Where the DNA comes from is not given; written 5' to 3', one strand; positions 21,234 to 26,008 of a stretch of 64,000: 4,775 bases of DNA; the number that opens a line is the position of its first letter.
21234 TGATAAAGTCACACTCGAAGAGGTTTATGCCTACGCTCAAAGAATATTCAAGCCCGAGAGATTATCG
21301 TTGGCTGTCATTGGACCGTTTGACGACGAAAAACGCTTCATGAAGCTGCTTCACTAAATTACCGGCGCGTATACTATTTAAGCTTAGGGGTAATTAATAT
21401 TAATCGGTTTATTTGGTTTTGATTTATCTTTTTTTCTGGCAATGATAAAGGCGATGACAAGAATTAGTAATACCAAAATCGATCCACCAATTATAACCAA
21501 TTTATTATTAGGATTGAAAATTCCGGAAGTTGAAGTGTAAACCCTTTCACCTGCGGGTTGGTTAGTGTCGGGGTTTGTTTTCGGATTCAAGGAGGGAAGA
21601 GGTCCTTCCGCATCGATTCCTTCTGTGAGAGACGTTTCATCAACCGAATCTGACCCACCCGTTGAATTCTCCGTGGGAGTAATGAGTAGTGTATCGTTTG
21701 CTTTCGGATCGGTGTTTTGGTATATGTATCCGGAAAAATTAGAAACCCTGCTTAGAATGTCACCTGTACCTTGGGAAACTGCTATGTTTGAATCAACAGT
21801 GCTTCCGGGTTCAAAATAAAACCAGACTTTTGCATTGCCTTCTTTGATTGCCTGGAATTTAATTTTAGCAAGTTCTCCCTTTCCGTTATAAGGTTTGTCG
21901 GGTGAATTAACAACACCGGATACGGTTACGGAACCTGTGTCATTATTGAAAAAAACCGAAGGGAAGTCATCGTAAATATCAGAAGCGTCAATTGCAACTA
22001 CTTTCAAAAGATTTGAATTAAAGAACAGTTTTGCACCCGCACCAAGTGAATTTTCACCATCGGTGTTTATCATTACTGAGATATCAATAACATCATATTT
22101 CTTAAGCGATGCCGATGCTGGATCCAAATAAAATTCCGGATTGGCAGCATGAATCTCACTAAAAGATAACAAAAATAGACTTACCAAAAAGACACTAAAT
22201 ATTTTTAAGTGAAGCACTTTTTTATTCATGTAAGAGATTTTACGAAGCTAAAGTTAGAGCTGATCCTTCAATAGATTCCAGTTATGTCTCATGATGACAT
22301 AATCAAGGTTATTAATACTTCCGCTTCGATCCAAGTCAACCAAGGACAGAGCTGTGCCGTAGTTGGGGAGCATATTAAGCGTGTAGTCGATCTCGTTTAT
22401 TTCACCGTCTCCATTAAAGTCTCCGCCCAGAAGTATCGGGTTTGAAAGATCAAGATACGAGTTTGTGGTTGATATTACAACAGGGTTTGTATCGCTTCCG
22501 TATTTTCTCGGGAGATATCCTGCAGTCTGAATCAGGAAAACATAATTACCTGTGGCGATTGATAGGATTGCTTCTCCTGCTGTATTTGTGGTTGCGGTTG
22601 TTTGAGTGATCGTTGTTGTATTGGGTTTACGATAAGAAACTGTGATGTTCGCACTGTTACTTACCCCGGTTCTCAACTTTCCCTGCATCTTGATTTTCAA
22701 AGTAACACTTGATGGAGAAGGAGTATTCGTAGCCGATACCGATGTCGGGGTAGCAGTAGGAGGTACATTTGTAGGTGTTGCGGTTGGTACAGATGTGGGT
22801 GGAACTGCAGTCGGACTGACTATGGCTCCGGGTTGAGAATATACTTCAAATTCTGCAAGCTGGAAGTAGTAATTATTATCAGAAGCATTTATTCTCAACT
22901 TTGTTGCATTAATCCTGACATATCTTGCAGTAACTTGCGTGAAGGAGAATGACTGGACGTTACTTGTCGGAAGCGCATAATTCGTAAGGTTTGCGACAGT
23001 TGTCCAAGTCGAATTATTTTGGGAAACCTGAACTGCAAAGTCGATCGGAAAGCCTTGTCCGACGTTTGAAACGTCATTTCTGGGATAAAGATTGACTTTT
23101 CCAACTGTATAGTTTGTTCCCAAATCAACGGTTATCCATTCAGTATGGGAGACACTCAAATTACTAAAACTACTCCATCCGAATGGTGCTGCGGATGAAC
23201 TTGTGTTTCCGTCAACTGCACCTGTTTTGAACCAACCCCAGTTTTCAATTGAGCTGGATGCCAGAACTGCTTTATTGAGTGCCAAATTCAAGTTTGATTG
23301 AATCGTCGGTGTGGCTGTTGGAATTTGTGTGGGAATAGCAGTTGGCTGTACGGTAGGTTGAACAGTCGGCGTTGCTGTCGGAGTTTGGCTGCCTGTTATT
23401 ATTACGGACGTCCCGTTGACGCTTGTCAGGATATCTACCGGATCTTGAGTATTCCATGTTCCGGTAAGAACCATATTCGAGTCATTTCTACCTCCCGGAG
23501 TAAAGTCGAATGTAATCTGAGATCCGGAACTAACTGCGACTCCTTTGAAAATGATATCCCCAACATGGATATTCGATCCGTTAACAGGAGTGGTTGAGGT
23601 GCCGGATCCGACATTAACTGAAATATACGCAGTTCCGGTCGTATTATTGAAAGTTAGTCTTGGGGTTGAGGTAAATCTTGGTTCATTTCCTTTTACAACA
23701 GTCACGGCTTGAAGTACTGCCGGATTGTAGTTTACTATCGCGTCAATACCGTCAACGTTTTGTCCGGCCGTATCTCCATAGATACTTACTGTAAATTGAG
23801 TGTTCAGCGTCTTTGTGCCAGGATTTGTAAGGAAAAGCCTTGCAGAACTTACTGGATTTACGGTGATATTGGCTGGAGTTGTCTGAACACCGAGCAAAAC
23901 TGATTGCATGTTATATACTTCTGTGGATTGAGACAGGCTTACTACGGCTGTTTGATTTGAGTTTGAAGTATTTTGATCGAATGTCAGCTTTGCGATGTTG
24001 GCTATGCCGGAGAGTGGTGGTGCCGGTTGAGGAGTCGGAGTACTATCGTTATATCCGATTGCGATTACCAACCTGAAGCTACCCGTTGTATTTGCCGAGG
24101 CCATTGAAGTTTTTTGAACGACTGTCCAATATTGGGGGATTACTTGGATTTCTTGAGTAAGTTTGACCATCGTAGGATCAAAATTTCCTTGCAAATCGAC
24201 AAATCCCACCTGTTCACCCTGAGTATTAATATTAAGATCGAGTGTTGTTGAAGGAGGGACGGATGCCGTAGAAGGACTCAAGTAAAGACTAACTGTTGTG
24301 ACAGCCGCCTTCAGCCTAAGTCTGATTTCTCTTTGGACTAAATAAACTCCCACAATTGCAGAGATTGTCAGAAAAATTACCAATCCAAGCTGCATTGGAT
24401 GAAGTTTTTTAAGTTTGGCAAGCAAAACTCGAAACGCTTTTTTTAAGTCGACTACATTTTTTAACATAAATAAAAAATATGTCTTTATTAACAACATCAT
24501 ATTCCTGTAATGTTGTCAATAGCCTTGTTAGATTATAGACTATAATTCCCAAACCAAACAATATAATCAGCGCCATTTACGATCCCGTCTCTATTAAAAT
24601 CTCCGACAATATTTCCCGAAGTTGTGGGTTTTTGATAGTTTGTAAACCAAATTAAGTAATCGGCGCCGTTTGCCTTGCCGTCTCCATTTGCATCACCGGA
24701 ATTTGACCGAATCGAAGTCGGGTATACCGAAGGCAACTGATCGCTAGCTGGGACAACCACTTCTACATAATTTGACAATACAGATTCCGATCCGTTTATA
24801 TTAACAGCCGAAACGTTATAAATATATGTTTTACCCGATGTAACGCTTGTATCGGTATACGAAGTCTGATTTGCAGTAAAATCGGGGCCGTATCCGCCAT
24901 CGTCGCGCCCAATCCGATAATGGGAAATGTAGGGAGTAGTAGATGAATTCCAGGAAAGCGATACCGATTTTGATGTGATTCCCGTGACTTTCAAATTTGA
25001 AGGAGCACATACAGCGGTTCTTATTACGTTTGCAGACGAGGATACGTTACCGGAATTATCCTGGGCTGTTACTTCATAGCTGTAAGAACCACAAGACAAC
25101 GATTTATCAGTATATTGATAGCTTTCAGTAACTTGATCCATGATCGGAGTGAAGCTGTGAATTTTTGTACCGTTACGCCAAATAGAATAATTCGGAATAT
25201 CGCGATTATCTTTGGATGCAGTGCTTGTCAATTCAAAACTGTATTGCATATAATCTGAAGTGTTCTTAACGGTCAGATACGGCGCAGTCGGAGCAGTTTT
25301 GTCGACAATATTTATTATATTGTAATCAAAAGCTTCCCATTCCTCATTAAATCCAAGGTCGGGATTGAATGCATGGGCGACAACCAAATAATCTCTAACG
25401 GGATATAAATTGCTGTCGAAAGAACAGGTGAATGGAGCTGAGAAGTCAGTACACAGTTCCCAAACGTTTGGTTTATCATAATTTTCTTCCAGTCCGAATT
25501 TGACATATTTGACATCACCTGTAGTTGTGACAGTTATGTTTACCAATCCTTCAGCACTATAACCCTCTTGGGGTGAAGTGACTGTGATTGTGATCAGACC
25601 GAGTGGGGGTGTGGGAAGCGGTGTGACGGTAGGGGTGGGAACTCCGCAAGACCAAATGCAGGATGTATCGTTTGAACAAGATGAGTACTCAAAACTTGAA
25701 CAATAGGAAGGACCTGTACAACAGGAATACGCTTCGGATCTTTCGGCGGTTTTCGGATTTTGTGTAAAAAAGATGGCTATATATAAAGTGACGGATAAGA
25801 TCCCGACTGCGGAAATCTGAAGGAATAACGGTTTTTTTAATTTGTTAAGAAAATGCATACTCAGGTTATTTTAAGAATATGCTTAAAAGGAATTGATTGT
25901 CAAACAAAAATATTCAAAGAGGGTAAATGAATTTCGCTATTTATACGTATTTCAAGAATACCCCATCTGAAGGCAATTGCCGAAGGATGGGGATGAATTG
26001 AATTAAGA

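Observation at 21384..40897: About 19.5-kb cluster of ten consecutive secreted proteins built on cohesin-like and dockerin-like modules: a candidate cellulosome-like surface complex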

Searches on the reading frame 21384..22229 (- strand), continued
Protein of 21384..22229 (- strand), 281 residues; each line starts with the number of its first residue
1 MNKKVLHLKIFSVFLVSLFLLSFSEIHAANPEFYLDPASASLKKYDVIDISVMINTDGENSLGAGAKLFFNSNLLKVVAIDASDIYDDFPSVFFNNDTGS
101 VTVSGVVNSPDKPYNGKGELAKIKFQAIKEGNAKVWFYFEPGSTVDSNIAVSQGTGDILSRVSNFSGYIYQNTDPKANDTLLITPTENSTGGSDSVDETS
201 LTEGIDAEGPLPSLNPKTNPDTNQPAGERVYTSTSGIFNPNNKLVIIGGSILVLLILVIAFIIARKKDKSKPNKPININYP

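Call 87: search_protein_families(library=pfam, proteins=[L005:6674-8239:+, L006:63-2003:+, L005:123-3659:+, L005:10961-12889:+, L005:12861-14300:+], max_evalue=0.001)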
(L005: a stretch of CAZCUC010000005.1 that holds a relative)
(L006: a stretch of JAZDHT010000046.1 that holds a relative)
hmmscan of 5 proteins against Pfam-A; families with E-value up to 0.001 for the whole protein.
L005:6674-8239:+ (521 aa): 5 families
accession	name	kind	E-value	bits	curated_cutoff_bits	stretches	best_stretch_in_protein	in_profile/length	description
PF13229.12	Beta_helix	-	9.9e-09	35.4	25.9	1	130-297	3-141/158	Right handed beta helix region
PF22842.2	Pel9A-like_beta_helix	-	1.2e-05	24.9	25.2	1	24-69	8-53/370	Pel9A-like, right handed beta helix region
PF00404.24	Dockerin_1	-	0.00012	22.7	22.9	1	468-513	1-50/57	Dockerin type I domain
PF05887.16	Trypan_PARP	-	0.00041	20.8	100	1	421-470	65-113/134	Procyclic acidic repetitive protein (PARP)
PF07602.17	DUF1565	-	0.00057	19.7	20.3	1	32-225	2-194/257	Protein of unknown function (DUF1565)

L006:63-2003:+ (647 aa): 1 family
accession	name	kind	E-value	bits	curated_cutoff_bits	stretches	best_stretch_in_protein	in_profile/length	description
PF00404.24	Dockerin_1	-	0.00041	20.9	22.9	1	594-640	2-51/57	Dockerin type I domain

L005:123-3659:+ (1178 aa): 3 families
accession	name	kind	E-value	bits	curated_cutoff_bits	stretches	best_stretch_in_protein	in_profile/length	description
PF24299.1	DUF7483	-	8.2e-33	114.3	27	3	202-493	6-328/330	Domain of unknown function (DUF7483)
PF25788.1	Ig_Rha78A_N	-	2.2e-16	60.5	27.4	1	924-1031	3-101/105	Rha78A-like, N-terminal immunoglobulin domain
PF24060.1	DUF7361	-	0.00022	21.9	29.5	0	306-333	1-28/95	Domain of unknown function (DUF7361)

L005:10961-12889:+ (642 aa): 10 families
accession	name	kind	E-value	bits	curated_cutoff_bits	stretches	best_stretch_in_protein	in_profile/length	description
PF13414.12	TPR_11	-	1.9e-12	47.1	26.8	1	539-565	16-42/42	TPR repeat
PF13431.12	TPR_17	-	5.5e-12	45.4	24.4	1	540-570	2-32/34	Tetratricopeptide repeat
PF13181.12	TPR_8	-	8e-08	32.3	25.7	1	552-580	2-30/34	Tetratricopeptide repeat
PF14559.12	TPR_19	-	4.6e-07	30.5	25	1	533-570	7-44/68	Tetratricopeptide repeat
PF23914.1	TPR_CcmH_CycH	-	4.9e-07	30.2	42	1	463-585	46-155/158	Cytochrome c-type biogenesis protein H TPR domain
PF13176.12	TPR_7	-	1.6e-06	28.2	27.9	0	553-579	1-27/36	Tetratricopeptide repeat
PF07719.23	TPR_2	-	2.2e-06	27.8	27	0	552-580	2-30/34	Tetratricopeptide repeat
PF00515.34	TPR_1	-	2.7e-06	27.4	27.8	1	552-580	2-30/34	Tetratricopeptide repeat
PF13432.12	TPR_16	-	1e-05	26.3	32.7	1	530-576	10-56/65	Tetratricopeptide repeat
PF13428.12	TPR_14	-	6.6e-05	23.6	23.5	0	551-586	1-35/44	Tetratricopeptide repeat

L005:12861-14300:+ (479 aa): 2 families
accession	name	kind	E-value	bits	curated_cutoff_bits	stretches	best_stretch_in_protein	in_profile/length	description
PF14488.12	DUF4434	-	5e-25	89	30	1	45-341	1-279/283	Domain of unknown function (DUF4434)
PF00404.24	Dockerin_1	-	0.00023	21.7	22.9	1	425-474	1-53/57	Dockerin type I domain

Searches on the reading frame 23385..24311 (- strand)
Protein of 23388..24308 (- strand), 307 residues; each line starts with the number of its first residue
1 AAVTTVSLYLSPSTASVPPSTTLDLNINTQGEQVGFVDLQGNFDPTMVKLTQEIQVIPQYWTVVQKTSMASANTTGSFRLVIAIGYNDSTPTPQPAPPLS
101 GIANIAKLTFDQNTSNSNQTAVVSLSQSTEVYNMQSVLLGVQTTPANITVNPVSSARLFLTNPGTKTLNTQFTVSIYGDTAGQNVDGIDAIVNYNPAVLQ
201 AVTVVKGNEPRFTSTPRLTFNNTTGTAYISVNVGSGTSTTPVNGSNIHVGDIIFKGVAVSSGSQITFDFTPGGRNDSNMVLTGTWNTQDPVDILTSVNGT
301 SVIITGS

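Call 40: find_homologous_proteins(query=window:23388-24308:-, max_evalue=0.001)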
Query seq(307 aa): 5175 candidates shared short words with the query, none scored E <= 0.001.

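Call 85: predict_structure(alignment_id=A5)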
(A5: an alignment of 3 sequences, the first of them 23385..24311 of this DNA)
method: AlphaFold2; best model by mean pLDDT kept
length: 309 residues; sequences in the alignment: 3
mean_pLDDT: 44.1   pTM: 0.39
mean pLDDT of the five models: 44.1, 42.5, 42.1, 39.7, 37.3
residues with pLDDT >= 90: 0; 70-90: 26; 50-70: 60; < 50: 223
segments of 3 or more residues with pLDDT < 50: 1-39, 51-170, 236-245, 259-309
pLDDT, mean of each block of 10 residues (from residue 1): 41 45 39 38 52 39 34 43 39 36 39 44 43 26 23 28 37 58 55 64 76 71 76 56 54 62 40 32 26 23 27
secondary structure, 60 per line:
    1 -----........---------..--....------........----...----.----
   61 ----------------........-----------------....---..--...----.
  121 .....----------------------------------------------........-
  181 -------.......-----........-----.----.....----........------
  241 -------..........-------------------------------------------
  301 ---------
elements in order: E6-13 E27-30 E37-44 E49-51 E77-84 E102-105 E120-125 E172-179 E188-194 E200-207 E218-222 E227-234 E248-257

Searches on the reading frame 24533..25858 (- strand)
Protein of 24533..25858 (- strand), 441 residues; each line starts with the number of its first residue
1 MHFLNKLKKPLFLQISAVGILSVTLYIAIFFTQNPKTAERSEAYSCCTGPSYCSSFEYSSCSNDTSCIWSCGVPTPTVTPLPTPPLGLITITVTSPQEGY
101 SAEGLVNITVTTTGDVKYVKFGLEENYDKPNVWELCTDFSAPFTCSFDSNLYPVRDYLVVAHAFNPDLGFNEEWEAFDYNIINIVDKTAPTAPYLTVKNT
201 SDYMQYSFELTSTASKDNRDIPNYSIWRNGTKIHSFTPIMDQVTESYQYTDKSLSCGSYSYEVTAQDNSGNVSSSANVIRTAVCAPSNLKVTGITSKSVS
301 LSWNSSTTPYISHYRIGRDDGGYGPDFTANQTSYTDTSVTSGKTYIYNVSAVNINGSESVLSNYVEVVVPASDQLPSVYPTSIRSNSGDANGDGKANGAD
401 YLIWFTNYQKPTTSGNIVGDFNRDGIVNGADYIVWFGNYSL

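Call 3: search_protein_families(library=pfam, proteins=[window:24533-25858:-], max_evalue=0.1)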
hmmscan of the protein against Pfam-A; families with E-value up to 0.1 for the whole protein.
window:24533-25858:- (441 aa): 6 families
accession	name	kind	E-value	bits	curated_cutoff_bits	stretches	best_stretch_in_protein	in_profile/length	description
PF00041.27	fn3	-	9.1e-08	32.6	25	1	285-365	2-81/84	Fibronectin type III domain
PF00404.24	Dockerin_1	-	7.1e-05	23.4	22.9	1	362-403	19-51/57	Dockerin type I domain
PF19077.6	Big_13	-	0.0031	18.4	27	1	239-277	56-95/102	Bacterial Ig-like domain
PF16656.11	Pur_ac_phosph_N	-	0.0035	18.3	30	1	288-349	5-63/93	Purple acid Phosphatase, N-terminal domain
PF18370.7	RGI_lyase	-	0.019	15.7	27.8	0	216-276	28-81/86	Rhamnogalacturonan I lyases beta-sheet domain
PF22352.2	K319L-like_PKD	-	0.043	14.3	27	0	207-275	13-78/84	K319L-like, PKD domain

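Call 8: search_protein_families(library=ncbifam, proteins=[window:24533-25858:-], max_evalue=0.1)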
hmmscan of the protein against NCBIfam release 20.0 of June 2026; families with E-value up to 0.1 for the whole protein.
window:24533-25858:- (441 aa): 2 families
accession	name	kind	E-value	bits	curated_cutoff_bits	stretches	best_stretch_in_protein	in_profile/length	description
NF041540.1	dockerin_GC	domain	0.056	13.8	29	0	387-439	9-63/67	GC-type dockerin domain-anchored protein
NF003969.0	PRK05463.1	equivalog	0.09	11.6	324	0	192-245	62-112/266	putative hydro-lyase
